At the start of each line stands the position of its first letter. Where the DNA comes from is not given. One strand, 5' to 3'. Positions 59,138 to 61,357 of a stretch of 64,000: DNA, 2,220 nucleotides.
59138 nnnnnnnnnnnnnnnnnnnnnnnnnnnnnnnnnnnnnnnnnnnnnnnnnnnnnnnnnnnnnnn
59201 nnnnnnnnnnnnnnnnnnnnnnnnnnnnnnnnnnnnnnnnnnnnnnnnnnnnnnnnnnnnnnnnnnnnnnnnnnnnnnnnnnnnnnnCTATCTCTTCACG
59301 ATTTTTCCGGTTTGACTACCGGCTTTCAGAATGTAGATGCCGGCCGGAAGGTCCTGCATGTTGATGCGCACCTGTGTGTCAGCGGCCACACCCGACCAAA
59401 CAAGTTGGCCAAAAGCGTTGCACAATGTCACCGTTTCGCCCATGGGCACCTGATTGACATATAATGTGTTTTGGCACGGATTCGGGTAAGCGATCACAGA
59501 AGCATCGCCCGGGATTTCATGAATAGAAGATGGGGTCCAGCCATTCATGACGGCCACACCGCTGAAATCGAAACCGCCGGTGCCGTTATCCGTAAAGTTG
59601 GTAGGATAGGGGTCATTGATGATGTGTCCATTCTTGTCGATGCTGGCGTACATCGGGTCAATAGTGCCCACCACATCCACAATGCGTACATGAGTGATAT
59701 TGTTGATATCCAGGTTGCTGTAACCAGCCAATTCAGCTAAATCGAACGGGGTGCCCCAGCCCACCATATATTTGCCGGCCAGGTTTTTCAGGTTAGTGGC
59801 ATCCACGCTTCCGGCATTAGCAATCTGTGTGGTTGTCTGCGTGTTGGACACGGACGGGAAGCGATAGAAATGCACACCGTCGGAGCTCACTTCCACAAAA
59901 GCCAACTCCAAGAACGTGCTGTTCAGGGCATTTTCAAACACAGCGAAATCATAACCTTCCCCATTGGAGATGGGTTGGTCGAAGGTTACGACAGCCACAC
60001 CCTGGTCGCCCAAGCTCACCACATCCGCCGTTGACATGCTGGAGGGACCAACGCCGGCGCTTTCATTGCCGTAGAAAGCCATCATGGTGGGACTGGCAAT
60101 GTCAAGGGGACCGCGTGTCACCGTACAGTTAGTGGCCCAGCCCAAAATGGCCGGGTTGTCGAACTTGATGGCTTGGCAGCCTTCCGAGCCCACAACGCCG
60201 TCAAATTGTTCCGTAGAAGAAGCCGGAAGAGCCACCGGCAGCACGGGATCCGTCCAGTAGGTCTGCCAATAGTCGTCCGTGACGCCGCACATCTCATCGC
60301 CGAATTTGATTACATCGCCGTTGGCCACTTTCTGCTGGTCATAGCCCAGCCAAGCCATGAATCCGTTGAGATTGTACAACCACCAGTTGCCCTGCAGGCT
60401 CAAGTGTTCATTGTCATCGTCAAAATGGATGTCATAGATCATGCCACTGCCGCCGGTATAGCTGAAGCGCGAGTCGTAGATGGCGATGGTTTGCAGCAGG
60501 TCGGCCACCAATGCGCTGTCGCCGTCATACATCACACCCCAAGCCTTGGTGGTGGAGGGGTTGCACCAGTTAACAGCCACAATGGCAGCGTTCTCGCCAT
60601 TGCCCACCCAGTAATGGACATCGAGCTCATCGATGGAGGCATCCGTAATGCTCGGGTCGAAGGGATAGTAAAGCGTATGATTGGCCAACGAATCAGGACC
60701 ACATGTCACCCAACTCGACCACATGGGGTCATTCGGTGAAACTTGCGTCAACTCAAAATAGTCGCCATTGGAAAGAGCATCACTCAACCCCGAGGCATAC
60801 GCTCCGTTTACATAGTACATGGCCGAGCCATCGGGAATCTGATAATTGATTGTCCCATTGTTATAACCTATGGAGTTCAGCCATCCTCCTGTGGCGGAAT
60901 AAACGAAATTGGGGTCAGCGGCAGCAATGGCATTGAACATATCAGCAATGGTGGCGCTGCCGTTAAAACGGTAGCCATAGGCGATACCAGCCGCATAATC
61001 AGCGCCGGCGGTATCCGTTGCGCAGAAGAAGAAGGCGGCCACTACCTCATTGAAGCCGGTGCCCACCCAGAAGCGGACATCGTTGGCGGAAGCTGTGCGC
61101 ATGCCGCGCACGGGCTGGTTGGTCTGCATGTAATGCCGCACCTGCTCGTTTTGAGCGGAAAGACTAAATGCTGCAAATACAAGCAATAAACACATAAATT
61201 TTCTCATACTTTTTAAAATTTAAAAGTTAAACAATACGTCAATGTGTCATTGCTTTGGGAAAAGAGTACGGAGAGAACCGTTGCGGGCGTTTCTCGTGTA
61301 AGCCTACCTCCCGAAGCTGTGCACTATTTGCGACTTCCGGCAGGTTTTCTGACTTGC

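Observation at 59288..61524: Cobalamin riboswitch controlling a T9SS-secreted protein with two transcobalamin-like repeats, with no transporter attached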

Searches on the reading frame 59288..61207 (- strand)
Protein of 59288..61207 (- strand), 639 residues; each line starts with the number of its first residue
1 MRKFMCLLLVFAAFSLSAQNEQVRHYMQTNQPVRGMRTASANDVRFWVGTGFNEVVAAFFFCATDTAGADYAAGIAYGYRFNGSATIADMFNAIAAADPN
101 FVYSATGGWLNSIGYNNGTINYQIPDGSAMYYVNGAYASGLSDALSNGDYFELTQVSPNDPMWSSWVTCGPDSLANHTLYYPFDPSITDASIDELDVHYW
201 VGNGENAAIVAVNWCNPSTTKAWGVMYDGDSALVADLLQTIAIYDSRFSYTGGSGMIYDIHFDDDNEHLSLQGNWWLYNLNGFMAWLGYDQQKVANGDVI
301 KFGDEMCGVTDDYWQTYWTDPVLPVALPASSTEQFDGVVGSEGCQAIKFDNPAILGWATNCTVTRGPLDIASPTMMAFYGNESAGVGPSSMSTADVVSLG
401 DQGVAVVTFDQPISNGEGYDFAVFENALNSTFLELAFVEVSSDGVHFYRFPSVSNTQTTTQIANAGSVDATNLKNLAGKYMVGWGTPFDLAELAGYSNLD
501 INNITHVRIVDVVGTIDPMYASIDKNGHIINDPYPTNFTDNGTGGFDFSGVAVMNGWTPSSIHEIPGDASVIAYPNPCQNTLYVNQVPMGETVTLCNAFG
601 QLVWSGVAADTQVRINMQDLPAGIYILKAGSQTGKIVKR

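Call 4: search_protein_families(library=pfam, proteins=[window:59288-61207:-], max_evalue=1)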
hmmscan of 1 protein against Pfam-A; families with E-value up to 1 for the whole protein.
window:59288-61207:- (639 aa): 2 families
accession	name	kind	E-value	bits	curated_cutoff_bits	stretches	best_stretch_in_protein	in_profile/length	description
PF18962.6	Por_Secre_tail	-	2e-09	38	27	1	574-638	2-71/75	Secretion system C-terminal sorting domain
PF14478.12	DUF4430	-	0.00019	22.2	23.8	1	268-302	39-68/72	Domain of unknown function (DUF4430)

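Call 5: search_protein_families(library=ncbifam, proteins=[window:59288-61207:-], max_evalue=1)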
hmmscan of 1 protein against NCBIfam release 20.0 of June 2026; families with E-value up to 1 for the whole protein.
window:59288-61207:- (639 aa): 1 family
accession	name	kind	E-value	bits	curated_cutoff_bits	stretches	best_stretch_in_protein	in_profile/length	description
TIGR04183.1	Por_Secre_tail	domain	1.5e-08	34.5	23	1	574-638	2-71/72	T9SS type A sorting domain-containing protein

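Call 6: search_solved_structures(query=window:59288-61207:-, max_evalue=1, show_alignments=2)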
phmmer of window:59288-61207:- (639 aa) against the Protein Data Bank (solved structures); distinct sequences matched with E-value up to 1: 2.
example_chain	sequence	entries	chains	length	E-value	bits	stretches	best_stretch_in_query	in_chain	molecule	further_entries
7pzj_A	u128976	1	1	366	8.7e-06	28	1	573-639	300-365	Lipase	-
5jvk_A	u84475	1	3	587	0.014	17.4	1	566-629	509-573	Uncharacterized protein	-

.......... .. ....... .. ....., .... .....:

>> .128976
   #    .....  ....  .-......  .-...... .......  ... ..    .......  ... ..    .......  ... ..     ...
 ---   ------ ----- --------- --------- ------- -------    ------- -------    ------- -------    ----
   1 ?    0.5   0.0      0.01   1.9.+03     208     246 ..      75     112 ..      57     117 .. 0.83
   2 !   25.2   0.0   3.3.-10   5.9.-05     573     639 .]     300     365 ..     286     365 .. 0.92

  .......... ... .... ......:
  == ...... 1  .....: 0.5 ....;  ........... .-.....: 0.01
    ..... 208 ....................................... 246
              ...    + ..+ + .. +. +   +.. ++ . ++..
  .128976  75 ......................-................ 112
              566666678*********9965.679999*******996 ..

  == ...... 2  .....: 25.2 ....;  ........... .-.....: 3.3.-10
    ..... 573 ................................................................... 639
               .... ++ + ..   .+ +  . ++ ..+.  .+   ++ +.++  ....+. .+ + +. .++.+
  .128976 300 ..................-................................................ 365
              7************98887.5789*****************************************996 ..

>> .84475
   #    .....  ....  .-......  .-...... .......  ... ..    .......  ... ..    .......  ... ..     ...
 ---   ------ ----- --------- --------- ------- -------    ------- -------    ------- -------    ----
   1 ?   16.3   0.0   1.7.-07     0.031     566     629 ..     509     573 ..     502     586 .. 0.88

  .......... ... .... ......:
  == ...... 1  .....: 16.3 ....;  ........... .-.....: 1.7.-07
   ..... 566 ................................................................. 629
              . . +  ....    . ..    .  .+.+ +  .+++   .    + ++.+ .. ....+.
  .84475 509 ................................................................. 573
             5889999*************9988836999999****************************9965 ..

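Call 7: find_homologous_proteins(query=window:59288-61207:-)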
Query window:59288-61207:- (639 aa): 2374 proteins with E <= 0.001 among 8000 candidates; the best 120 are listed.
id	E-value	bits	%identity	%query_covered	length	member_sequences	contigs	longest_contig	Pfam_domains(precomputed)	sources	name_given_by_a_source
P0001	0.0e+0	1398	94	99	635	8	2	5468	PF18962.8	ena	-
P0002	0.0e+0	1161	80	100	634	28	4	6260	PF18962.8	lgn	-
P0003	0.0e+0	1132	78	99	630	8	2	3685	PF18962.8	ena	-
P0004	0.0e+0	1017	53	96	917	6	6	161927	PF18962.8,PF14478.13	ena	-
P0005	3.6e-292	989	51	94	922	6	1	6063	PF18962.8,PF14478.13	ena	-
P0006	1.3e-290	984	52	94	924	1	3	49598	PF18962.8,PF14478.13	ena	-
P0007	9.6e-287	971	51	94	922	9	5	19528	PF18962.8,PF14478.13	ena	-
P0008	1.6e-286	971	51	94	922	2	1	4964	PF18962.8,PF14478.13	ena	-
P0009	2.1e-285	967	52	94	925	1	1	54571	PF18962.8,PF14478.13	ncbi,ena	-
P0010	1.6e-284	964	51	94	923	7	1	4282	PF18962.8,PF14478.13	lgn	-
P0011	5.8e-278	942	50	94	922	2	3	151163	PF18962.8,PF14478.13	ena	-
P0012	2.5e-271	920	53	95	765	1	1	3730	PF18962.8,PF14478.13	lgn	-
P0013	3.1e-270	917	53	95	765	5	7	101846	PF18962.8,PF14478.13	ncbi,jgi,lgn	jgi:hypothetical protein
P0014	2.6e-269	914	53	94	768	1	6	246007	PF18962.8,PF14478.13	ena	-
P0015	9.8e-269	912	52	95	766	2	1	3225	PF18962.8,PF14478.13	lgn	-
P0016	2.0e-267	907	53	95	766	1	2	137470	PF18962.8,PF14478.13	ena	-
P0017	2.8e-266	904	52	95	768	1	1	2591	PF18962.8,PF14478.13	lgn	-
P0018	3.1e-266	903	52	95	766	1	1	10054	PF18962.8,PF14478.13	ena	-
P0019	2.5e-265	900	51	94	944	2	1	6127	PF18962.8,PF14478.13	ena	-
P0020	5.7e-265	899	53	94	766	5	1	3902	PF18962.8,PF14478.13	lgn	-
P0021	6.6e-264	896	52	94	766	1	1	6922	PF18962.8,PF14478.13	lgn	-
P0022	3.4e-263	893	53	94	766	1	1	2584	PF18962.8,PF14478.13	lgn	-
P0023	5.0e-263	893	53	94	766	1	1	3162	PF18962.8,PF14478.13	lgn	-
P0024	7.6e-263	892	52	94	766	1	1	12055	PF18962.8,PF14478.13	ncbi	-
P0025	1.1e-262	892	52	94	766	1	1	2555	PF18962.8,PF14478.13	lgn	-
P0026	1.4e-262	891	52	94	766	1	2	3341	PF18962.8,PF14478.13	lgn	-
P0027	2.6e-262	891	52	94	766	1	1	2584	PF18962.8,PF14478.13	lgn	-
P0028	4.4e-261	886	52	94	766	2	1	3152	PF18962.8,PF14478.13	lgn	-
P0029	6.0e-261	886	53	94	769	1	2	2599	PF18962.8,PF14478.13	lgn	-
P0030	1.8e-260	884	53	94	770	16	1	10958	PF18962.8,PF14478.13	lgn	-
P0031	2.4e-259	881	54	94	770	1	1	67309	PF18962.8,PF14478.13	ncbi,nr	ncbi:MAG: hypothetical protein CW341_02585 [Bacteroidetes bacterium]|nr:hypothetical protein [Bacter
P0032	2.1e-258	878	53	95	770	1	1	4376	PF18962.8,PF14478.13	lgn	-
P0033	1.1e-257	875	53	94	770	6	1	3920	PF18962.8,PF14478.13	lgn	-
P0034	2.2e-257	874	54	94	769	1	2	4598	PF18962.8,PF14478.13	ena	-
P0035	3.0e-257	874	53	94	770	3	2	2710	PF18962.8,PF14478.13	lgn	-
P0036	3.9e-257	873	53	95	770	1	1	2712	PF18962.8,PF14478.13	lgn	-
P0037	4.4e-257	873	53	94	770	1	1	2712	PF18962.8,PF14478.13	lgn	-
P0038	4.4e-257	873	53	94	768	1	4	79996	PF18962.8,PF14478.13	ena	-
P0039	7.7e-254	863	53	94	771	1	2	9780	PF18962.8,PF14478.13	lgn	-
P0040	5.3e-253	860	54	94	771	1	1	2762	PF18962.8,PF14478.13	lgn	-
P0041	1.5e-252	858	53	94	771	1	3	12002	PF18962.8,PF14478.13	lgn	-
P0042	4.2e-250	850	50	94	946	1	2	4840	PF18962.8,PF14478.13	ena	-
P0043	1.1e-243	829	53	94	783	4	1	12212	PF18962.8,PF14478.13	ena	-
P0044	3.1e-241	821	51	94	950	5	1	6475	PF18962.8,PF14478.13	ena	-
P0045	6.8e-241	820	60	100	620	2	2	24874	PF18962.8,PF14478.13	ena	-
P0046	2.2e-239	815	60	100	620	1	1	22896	PF18962.8,PF14478.13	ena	-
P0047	6.7e-237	807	59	100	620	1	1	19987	PF18962.8,PF14478.13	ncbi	-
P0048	4.7e-236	804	51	94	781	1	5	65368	PF18962.8,PF14478.13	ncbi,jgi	jgi:hypothetical protein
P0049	5.1e-233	794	58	100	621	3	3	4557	PF18962.8,PF14478.13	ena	-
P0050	2.8e-231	788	59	100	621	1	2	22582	PF18962.8,PF14478.13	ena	-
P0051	5.5e-231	787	59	100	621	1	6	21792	PF18962.8,PF14478.13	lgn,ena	-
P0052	9.7e-231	786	57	100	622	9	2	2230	PF18962.8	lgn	-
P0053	1.2e-230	786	58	100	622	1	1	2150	PF18962.8,PF14478.13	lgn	-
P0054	2.1e-230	785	58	100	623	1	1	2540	PF18962.8,PF14478.13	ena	-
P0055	1.2e-229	783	44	94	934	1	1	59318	PF18962.8,PF14478.13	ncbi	-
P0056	2.3e-229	782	57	100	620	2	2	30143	PF18962.8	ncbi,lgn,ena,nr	ncbi:MAG: T9SS type A sorting domain-containing protein [Bacteroidales bacterium]|nr:T9SS type A sor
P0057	3.7e-229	781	56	100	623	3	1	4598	PF18962.8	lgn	-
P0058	3.8e-229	781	50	94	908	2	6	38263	PF18962.8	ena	-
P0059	4.2e-229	781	55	100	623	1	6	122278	PF18962.8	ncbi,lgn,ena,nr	ncbi:MAG: T9SS type A sorting domain-containing protein [Bacteroidales bacterium]|nr:T9SS type A sor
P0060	1.9e-228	779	56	100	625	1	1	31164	PF18962.8,PF14478.13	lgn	-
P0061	2.6e-228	778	56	100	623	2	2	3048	PF18962.8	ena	-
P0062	2.7e-228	778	56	100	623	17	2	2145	PF18962.8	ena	-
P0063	8.6e-228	776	57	100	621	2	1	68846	PF18962.8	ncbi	-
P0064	9.2e-228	776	57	100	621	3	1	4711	PF18962.8,PF14478.13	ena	-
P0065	5.9e-227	774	43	94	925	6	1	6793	PF18962.8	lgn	-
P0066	1.4e-226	772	56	100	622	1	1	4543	PF18962.8,PF14478.13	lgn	-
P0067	3.0e-225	768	55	100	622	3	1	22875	PF18962.8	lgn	-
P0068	6.0e-225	767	57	100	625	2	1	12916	PF18962.8,PF14478.13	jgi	jgi:hypothetical protein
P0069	7.0e-224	764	55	100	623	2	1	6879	PF18962.8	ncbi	-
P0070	1.3e-223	763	56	100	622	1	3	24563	PF18962.8,PF14478.13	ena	-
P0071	2.1e-223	762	57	100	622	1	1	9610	PF18962.8,PF14478.13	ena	-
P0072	2.4e-223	762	56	100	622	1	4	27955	PF18962.8,PF14478.13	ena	-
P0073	3.4e-223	761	56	100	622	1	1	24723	PF18962.8,PF14478.13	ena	-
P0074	8.6e-223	760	57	100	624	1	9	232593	PF18962.8,PF14478.13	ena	-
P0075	1.5e-222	759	57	100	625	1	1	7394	PF18962.8,PF14478.13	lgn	-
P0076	3.1e-222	758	57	100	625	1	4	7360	PF18962.8,PF14478.13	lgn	-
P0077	4.6e-222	758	57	100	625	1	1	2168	PF18962.8,PF14478.13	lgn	-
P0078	4.8e-222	757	56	100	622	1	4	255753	PF18962.8,PF14478.13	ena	-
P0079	1.6e-221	756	56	100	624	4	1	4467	PF18962.8,PF14478.13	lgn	-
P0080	1.9e-221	756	57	100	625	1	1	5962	PF18962.8,PF14478.13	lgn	-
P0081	2.1e-221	755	56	100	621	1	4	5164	PF18962.8,PF14478.13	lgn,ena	-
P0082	7.1e-221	754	57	100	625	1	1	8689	PF18962.8,PF14478.13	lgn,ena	-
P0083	1.4e-219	749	56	100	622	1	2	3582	PF18962.8,PF14478.13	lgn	-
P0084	1.7e-219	749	54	100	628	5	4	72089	PF18962.8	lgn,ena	-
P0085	4.1e-219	748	57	96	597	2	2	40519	PF18962.8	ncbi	-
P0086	5.5e-219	747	56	98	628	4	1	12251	PF18962.8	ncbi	-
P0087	2.0e-217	742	56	100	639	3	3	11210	PF18962.8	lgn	-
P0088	2.2e-217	742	54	100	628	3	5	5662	PF18962.8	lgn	-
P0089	2.6e-217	742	56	100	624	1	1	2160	PF18962.8,PF14478.13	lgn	-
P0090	7.7e-217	740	44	94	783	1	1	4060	PF18962.8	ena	-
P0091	2.8e-216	738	56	100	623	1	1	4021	PF18962.8,PF14478.13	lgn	-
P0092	5.1e-216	738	44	94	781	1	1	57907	PF18962.8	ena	-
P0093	5.9e-216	737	56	100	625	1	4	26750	PF18962.8,PF14478.13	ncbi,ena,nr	ncbi:MAG: T9SS type A sorting domain-containing protein [Bacteroidales bacterium]|nr:T9SS type A sor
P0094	2.9e-215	735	43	94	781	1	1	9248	PF18962.8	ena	-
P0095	4.9e-215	734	54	100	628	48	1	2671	PF18962.8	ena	-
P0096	5.8e-214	731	44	94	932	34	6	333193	PF18962.8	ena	-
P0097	8.5e-214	730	43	94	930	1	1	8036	PF18962.8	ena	-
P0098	1.1e-213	730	53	100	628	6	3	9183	PF18962.8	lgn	-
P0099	4.7e-213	728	43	94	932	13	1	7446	PF18962.8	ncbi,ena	-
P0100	5.5e-213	728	46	93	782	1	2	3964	PF18962.8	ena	-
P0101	2.0e-211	722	52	97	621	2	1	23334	PF18962.8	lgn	-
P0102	4.3e-211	721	43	94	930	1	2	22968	PF18962.8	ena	-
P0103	4.4e-211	721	43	94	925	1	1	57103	PF18962.8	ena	-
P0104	4.4e-211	721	43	94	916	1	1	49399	PF18962.8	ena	-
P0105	7.7e-210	717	44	94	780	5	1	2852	PF18962.8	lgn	-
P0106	2.0e-208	712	43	94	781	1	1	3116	PF18962.8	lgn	-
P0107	1.8e-207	709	43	94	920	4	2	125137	PF18962.8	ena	-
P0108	7.0e-205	701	53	100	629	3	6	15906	PF18962.8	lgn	-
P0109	1.2e-203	697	52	100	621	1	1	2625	PF18962.8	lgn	-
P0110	1.6e-203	696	43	94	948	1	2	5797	PF18962.8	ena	-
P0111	1.2e-202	693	51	100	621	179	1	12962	PF18962.8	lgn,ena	-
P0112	3.4e-201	689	51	94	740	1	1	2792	PF18962.8,PF14478.13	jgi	jgi:hypothetical protein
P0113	8.6e-198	677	53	94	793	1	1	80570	PF18962.8,PF14478.13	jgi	jgi:hypothetical protein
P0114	1.1e-197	677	57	87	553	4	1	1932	PF18962.8,PF14478.13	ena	-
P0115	1.8e-196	673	41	94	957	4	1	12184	PF18962.8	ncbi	-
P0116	7.6e-196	671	42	94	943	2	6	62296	PF18962.8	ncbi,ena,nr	ncbi:MAG: T9SS type A sorting domain-containing protein [Bacteroidales bacterium]|nr:T9SS type A sor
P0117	1.4e-195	670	51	94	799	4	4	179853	PF18962.8,PF14478.13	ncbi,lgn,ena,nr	ncbi:MAG: DUF4430 domain-containing protein [Bacteroidales bacterium]|nr:DUF4430 domain-containing p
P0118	3.5e-193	662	46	100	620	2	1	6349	PF18962.8,PF14478.13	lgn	-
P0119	1.1e-189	651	49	69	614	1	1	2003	PF14478.13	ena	-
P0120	5.9e-189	648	49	100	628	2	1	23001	PF18962.8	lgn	-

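Call 13: find_related_loci(query=A1, collection=genome_contigs, flank=10000)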
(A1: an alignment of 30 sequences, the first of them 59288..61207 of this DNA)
Query A1 (639 aa) in genome_contigs; peptide patterns used: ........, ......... (x = any residue, [..] = any of these).
600 stretches matched a pattern (row limit reached: there are more); 590 encode a relative of the query (tblastn E <= 1e-3); the best 80 are kept; 80 distinct loci.
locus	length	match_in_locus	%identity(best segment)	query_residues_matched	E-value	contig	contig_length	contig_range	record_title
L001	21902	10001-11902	83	1-639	0e+0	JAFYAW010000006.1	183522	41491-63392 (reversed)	MAG: Bacteroidales bacterium isolate RGIG6923 Sheep_Rumen-5__c1320, whole genome shotgun sequence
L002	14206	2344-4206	57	1-639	0e+0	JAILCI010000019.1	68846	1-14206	MAG: Bacteroidales bacterium isolate RUI581 k141_10667554_flag=0_multi=60.8376_len=68846, whole genome shotgun sequence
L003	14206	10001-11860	57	1-639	0e+0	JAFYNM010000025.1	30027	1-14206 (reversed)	MAG: Bacteroidales bacterium isolate RGIG7251 Water_buffalos_Cecum-3__c632339, whole genome shotgun sequence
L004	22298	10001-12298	52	1-639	0e+0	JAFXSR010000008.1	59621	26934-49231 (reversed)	MAG: Bacteroidales bacterium isolate RGIG6710 Sheep_Rumen-2__c201494, whole genome shotgun sequence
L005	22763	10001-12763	51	1-639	0e+0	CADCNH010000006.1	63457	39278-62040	MAG: uncultured Bacteroidetes bacterium isolate RUG14804 genome assembly, contig: RUG14804_asm_6, whole genome shotgun s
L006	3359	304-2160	47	1-632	0e+0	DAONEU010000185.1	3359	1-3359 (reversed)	MAG TPA_asm: Bacteroidales bacterium isolate AMR_MDS_3861 NODE_35084_length_3359_cov_20.748184, whole genome shotgun seq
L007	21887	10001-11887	44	1-639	6e-162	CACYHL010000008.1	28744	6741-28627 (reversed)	MAG: uncultured Bacteroidetes bacterium isolate RUG11942 genome assembly, contig: RUG11942_asm_8, whole genome shotgun s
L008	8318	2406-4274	44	1-639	6e-157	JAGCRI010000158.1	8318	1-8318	MAG: Bacteroidales bacterium isolate RGIG10052 Yak_Rumen-1__c1843349, whole genome shotgun sequence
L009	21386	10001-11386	54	14-639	2e-152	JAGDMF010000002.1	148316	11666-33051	MAG: Bacteroidetes bacterium isolate CTSoil_032 scaffold_33, whole genome shotgun sequence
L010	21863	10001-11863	44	1-639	1e-151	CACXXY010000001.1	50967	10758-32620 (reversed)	MAG: uncultured Bacteroidetes bacterium isolate RUG11690 genome assembly, contig: RUG11690_asm_1, whole genome shotgun s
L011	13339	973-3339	44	1-639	8e-150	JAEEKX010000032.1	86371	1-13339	MAG: Bacteroidales bacterium isolate Tb.RUG.202 k141_8484176_flag=0_multi=29.6218_len=86371, whole genome shotgun sequen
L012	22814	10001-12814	43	1-639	3e-149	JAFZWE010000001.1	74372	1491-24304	MAG: Bacteroidales bacterium isolate RGIG8153 Water_buffalos_Rumen-3__c7, whole genome shotgun sequence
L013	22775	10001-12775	43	1-639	2e-146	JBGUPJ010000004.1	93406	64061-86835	MAG: Bacteroidales bacterium isolate ruminal_MAG_166 ruminal_MAG_166_contig_0004, whole genome shotgun sequence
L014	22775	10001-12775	43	1-639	1e-146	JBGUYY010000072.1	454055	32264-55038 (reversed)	MAG: Bacteroidales bacterium isolate ruminal_MAG_467 ruminal_MAG_467_contig_0072, whole genome shotgun sequence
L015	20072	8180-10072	40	1-638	2e-134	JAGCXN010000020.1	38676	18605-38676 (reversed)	MAG: Bacteroidales bacterium isolate RGIG10213 Yak_Rumen-5__c1093599, whole genome shotgun sequence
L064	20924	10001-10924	44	334-639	1e-70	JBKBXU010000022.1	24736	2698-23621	MAG: Cytophagaceae bacterium isolate 21H_023.bin.6 NODE_1729_length_24736_cov_1.744505, whole genome shotgun sequence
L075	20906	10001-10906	45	332-639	4e-69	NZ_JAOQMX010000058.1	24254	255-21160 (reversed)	Flavobacterium sp. 7A Ga0416759_058, whole genome shotgun sequence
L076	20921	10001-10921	46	334-639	9e-69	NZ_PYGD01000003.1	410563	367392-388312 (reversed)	Taibaiella chishuiensis strain CGMCC 1.12700 Ga0171613_103, whole genome shotgun sequence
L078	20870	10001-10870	46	340-631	7e-69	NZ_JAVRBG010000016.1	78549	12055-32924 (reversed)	Mesonia ostreae strain T-y2 16, whole genome shotgun sequence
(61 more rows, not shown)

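Call 18: find_encoding_contigs(protein=P0014, flank=10000, max_places=3)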
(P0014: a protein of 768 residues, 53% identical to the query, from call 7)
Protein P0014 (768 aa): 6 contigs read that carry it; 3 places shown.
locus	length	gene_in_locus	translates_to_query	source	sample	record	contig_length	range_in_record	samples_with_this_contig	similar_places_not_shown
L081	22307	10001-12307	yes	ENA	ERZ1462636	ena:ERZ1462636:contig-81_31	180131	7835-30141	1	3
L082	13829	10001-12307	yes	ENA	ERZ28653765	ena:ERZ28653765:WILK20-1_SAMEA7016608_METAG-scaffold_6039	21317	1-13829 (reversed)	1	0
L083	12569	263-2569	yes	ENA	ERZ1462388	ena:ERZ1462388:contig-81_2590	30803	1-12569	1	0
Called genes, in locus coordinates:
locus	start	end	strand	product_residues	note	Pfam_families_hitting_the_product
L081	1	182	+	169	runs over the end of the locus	PF01202:SKI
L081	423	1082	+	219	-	PF00696:AA_kinase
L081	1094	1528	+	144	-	PF13239:2TM (faint)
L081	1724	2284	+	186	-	PF01765:RRF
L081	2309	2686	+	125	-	PF01597:GCV_H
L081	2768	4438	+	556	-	PF03486:HI0933_like (faint), PF07992:Pyr_redox_2, PF13450:NAD_binding_8 (faint), PF13454:NAD_binding_9 (faint), PF13738:Pyr_redox_3, PF00070:Pyr_redox, PF02852:Pyr_redox_dim, PF00581:Rhodanese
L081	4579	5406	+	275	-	PF00588:SpoU_methylase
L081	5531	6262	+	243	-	PF14771:DUF4476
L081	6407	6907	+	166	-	-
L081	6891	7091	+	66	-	PF12844:HTH_19, PF13560:HTH_31 (weak), PF01381:HTH_3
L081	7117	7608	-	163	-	PF14489:QueF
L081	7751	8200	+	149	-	PF13185:GAF_2, PF01590:GAF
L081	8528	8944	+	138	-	PF11396:PepSY_like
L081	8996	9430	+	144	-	PF11396:PepSY_like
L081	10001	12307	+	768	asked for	PF14478:DUF4430, PF18962:Por_Secre_tail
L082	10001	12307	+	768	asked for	PF14478:DUF4430, PF18962:Por_Secre_tail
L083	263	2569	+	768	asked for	PF14478:DUF4430, PF18962:Por_Secre_tail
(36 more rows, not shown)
